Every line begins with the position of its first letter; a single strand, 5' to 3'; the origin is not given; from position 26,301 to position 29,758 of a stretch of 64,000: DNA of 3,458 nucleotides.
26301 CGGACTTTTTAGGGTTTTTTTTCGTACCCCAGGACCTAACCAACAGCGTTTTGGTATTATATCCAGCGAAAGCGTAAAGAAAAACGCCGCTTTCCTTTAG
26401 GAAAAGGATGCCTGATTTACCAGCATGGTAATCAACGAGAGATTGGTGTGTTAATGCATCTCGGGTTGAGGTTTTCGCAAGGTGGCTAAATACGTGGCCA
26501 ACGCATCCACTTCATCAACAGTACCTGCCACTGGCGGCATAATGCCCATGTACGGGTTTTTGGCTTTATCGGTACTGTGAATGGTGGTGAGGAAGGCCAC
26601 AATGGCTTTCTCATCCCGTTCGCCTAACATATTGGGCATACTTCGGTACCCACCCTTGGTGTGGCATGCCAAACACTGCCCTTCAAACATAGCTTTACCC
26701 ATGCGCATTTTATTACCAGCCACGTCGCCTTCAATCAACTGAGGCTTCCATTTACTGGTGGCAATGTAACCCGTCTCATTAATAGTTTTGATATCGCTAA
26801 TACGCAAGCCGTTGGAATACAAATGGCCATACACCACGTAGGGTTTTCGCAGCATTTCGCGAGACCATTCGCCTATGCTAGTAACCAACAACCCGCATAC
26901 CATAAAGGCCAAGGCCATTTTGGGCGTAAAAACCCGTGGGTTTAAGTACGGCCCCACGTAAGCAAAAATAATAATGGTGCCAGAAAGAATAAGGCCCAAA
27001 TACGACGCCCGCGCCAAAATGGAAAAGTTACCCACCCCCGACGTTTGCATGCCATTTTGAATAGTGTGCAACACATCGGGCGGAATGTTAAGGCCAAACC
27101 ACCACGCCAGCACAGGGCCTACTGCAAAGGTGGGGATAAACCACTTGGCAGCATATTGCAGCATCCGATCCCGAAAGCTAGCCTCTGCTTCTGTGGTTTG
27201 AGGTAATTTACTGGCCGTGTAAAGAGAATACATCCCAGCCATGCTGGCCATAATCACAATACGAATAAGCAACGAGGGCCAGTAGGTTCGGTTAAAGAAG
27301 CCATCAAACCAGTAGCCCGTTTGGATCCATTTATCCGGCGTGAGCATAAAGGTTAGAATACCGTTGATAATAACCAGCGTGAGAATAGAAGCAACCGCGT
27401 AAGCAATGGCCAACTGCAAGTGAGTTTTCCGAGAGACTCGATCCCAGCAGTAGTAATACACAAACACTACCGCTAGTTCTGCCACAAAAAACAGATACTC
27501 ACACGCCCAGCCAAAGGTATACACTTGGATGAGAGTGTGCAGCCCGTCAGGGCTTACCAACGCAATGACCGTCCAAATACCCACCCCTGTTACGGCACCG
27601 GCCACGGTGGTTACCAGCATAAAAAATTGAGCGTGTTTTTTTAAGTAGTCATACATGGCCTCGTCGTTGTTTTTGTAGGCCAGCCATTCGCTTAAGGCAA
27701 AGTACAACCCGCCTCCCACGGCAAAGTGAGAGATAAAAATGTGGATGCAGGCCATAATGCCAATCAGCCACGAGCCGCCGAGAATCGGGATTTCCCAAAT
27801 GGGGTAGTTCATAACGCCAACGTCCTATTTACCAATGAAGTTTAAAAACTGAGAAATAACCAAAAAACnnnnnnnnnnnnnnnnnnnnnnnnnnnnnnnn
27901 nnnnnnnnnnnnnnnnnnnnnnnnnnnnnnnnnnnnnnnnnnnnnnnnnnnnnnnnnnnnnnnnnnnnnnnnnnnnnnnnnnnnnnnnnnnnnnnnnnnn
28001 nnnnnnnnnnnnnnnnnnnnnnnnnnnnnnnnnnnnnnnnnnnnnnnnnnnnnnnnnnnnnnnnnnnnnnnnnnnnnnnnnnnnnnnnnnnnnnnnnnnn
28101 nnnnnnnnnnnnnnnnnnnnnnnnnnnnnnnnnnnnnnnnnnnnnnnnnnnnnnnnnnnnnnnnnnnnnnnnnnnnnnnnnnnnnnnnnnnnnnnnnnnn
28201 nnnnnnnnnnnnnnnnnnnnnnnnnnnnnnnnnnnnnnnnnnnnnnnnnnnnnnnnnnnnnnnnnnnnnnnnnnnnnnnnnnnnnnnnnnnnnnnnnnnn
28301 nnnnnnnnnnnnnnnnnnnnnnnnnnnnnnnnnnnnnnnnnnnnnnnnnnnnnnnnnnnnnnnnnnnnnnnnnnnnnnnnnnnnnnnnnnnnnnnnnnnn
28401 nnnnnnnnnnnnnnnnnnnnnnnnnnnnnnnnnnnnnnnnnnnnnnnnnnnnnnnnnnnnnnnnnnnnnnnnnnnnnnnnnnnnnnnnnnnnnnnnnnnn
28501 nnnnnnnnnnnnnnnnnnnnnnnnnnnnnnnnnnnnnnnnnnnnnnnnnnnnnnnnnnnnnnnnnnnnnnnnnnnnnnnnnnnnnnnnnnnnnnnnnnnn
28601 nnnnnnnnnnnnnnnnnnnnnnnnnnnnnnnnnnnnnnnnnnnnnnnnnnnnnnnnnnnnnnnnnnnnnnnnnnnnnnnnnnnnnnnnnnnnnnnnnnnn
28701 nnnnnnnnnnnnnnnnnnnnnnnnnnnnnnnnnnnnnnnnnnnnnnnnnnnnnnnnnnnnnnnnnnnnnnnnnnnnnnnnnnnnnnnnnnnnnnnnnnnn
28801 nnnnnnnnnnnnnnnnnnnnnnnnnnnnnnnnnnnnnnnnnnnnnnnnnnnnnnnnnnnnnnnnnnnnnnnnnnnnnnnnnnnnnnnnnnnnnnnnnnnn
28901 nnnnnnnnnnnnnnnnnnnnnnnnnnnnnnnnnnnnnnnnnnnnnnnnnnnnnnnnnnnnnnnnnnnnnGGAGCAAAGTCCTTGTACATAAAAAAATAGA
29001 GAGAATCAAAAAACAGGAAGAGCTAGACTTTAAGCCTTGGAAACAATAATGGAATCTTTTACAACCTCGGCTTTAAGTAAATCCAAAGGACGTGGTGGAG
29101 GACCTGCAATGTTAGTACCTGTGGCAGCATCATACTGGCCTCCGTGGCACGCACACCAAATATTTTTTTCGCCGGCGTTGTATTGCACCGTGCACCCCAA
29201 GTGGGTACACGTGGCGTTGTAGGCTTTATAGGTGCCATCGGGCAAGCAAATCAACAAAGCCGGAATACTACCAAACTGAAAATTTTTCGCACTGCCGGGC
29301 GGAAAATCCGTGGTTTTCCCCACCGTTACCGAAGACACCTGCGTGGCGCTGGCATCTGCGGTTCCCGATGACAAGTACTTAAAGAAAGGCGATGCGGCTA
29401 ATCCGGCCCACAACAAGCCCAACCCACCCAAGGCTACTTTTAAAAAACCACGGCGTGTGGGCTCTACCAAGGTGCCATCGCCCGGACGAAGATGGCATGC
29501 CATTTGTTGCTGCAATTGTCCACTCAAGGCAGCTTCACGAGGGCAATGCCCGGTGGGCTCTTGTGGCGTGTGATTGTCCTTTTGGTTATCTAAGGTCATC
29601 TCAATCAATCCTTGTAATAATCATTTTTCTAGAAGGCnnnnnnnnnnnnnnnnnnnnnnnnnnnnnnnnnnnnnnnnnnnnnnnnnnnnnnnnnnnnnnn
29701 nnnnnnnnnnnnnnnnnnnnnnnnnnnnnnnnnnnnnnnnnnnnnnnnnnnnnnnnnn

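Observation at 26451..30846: Non-canonical Rieske/cytochrome b operon with two extra polytopic membrane subunits and no cytochrome c1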

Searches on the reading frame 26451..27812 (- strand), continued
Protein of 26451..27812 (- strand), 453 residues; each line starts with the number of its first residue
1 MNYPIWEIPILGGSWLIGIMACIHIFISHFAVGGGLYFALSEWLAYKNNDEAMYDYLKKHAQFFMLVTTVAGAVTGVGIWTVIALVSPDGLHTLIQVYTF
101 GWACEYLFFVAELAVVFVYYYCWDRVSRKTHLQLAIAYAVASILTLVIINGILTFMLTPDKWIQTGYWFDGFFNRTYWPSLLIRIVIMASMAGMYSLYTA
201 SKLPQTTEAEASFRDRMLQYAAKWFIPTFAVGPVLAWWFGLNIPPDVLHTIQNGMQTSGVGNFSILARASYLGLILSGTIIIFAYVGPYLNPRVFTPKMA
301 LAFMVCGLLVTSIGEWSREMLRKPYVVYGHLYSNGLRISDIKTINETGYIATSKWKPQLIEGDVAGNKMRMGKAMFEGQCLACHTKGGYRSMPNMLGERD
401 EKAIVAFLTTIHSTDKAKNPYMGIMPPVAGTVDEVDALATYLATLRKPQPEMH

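Call 76: list_cluster_members(proteins=[window:26451-27812:-, window:27869-28969:-, window:29638-30720:-, window:29638-30807:-])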
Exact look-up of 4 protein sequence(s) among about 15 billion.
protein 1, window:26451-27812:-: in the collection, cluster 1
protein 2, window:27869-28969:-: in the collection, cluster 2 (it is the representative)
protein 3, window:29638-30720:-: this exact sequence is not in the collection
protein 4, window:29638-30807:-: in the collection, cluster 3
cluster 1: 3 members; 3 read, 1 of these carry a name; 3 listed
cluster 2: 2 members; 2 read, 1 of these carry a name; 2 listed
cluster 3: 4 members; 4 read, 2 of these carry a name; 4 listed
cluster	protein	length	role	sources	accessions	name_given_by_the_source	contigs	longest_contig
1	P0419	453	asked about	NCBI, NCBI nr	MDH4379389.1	MAG: cytochrome ubiquinol oxidase subunit I [Vampirovibrionales bacterium] | cytochrome ubiquinol oxidase subunit I [Vampirovibrionales bacterium]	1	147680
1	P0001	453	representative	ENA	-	-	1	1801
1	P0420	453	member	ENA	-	-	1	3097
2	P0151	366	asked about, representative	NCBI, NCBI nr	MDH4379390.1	MAG: cytochrome b N-terminal domain-containing protein [Vampirovibrionales bacterium] | cytochrome b N-terminal domain-containing protein [Vampirovibrionales bacterium]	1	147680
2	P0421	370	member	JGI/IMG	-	-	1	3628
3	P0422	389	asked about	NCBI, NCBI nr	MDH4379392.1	MAG: hypothetical protein QE263_05760 [Vampirovibrionales bacterium] | hypothetical protein [Vampirovibrionales bacterium]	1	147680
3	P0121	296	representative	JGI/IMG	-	hypothetical protein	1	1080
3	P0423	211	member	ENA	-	-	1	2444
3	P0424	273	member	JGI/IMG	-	-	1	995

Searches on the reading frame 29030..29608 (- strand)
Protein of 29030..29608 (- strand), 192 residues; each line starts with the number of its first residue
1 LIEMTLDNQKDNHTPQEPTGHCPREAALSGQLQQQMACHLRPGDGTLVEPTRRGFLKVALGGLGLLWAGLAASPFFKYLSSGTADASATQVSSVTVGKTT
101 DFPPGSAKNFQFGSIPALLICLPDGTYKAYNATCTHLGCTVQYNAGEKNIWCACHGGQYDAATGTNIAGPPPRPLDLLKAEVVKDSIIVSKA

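Call 3: search_protein_families(library=pfam, proteins=[window:29030-29608:-], max_evalue=1)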
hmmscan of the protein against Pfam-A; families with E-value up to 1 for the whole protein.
window:29030-29608:- (192 aa): 2 families
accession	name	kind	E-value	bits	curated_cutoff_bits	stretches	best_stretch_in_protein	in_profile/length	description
PF00355.32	Rieske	-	1.2e-13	51.2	20.3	1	94-175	3-84/88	Rieske [2Fe-2S] domain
PF10399.14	UCR_Fe-S_N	-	0.007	16.2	24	1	48-75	7-34/41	Ubiquitinol-cytochrome C reductase Fe-S subunit TAT signal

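Call 4: search_protein_families(library=ncbifam, proteins=[window:29030-29608:-], max_evalue=1)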
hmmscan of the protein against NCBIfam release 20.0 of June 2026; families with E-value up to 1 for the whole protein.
window:29030-29608:- (192 aa): 11 families
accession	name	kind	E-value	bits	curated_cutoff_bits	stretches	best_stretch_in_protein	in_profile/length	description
NF010001.0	PRK13474.1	subfamily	1.7e-17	63.3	154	1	130-191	103-163/178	cytochrome b6-f complex iron-sulfur subunit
NF045928.1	Cytb6fFeSPetC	equivalog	7e-17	61.4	250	1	125-190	97-164/179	cytochrome b6-f complex iron-sulfur subunit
TIGR01416.1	Rieske_proteo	equivalog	1.9e-15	57.3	97.4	2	130-188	112-173/176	ubiquinol-cytochrome c reductase iron-sulfur subunit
NF050121.1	bc1_QcrA_actin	exception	4.6e-09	36.2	275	1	126-189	239-304/319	cytochrome bc1 complex Rieske iron-sulfur subunit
TIGR02694.1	arsenite_ox_S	equivalog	2.9e-06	27.2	95.65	1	124-164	48-88/129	arsenate reductase (azurin) small subunit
NF041174.1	SDX_Thmprot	equivalog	4.3e-05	23.6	170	1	119-170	28-80/109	sulredoxin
NF007422.0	PRK09965.1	equivalog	0.00081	19.4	113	1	93-189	3-98/106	bifunctional 3-phenylpropionate/cinnamic acid dioxygenase ferredoxin subunit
TIGR03171.1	soxL2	equivalog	0.0032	16.5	582.1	1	150-176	233-260/321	Rieske iron-sulfur protein SoxL2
TIGR01409.1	TAT_signal_seq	domain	0.017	15.4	16.7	1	51-75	2-22/29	twin-arginine translocation signal domain-containing protein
NF042948.2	3PPDioc_HcaC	equivalog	0.018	15.3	150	1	93-189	3-100/105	3-phenylpropionate/cinnamic acid dioxygenase ferredoxin subunit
TIGR02377.1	MocE_fam_FeS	subfamily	0.063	13.3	136.15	1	121-189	30-99/101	MocE family 2Fe-2S type ferredoxin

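Call 66: search_solved_structures(query=window:29030-29608:-, max_evalue=0.001, show_alignments=1)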
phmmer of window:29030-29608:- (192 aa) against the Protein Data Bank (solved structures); distinct sequences matched with E-value up to 0.001: 76 (the best 60 are shown).
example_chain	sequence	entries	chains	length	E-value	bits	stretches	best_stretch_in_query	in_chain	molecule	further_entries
8hn2_A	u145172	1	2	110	3.2e-15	59.9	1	91-190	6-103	Cytochrome b6-f complex iron-sulfur subunit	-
9rk4_A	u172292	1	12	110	3e-14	56.8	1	96-179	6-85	Similar to the Rieske Protein II of bc1 complex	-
3azc_A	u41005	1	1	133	8.7e-14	55.2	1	129-189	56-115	Cytochrome b6-f complex iron-sulfur subunit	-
2zt9_D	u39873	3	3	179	1.1e-13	54.9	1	129-190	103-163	Cytochrome b6-f complex iron-sulfur subunit 1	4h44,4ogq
3fou_A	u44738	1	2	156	6.1e-13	52.5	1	128-190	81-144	Quinol-cytochrome c reductase, Rieske iron-sulfur subunit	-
1vf5_D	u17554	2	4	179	6.4e-13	52.4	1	130-189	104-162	RIESKE IRON-SULFUR PROTEIN | Cytochrome b6-f complex iron-sulfur subunit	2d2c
2e74_D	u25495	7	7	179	6.4e-13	52.4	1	130-189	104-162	Cytochrome b6-f complex iron-sulfur subunit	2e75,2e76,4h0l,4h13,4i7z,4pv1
1nyk_A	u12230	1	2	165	7e-13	52.3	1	128-190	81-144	Rieske iron-sulfur protein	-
7zxy_D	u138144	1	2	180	1.3e-12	51.4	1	114-189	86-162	Cytochrome b6-f complex iron-sulfur subunit 2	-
7r0w_D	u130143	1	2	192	1.5e-12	51.2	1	114-189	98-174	Rieske domain, PetC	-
1q90_C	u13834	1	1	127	6.6e-12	49.1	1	115-188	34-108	Cytochrome B6-F complex iron-sulfur subunit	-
9rk3_A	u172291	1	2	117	1.4e-11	48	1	116-188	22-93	Similar to Rieske 2Fe-2S iron sulfur protein (Cytochrome b6-F complex)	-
1rfs_A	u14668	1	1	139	5.8e-11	46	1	115-183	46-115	RIESKE PROTEIN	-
6rqf_L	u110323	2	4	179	7.6e-11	45.6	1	113-183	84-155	Cytochrome b6-f complex iron-sulfur subunit, chloroplastic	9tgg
7qrm_D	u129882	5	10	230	1.2e-10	45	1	113-183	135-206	Cytochrome b6-f complex iron-sulfur subunit, chloroplastic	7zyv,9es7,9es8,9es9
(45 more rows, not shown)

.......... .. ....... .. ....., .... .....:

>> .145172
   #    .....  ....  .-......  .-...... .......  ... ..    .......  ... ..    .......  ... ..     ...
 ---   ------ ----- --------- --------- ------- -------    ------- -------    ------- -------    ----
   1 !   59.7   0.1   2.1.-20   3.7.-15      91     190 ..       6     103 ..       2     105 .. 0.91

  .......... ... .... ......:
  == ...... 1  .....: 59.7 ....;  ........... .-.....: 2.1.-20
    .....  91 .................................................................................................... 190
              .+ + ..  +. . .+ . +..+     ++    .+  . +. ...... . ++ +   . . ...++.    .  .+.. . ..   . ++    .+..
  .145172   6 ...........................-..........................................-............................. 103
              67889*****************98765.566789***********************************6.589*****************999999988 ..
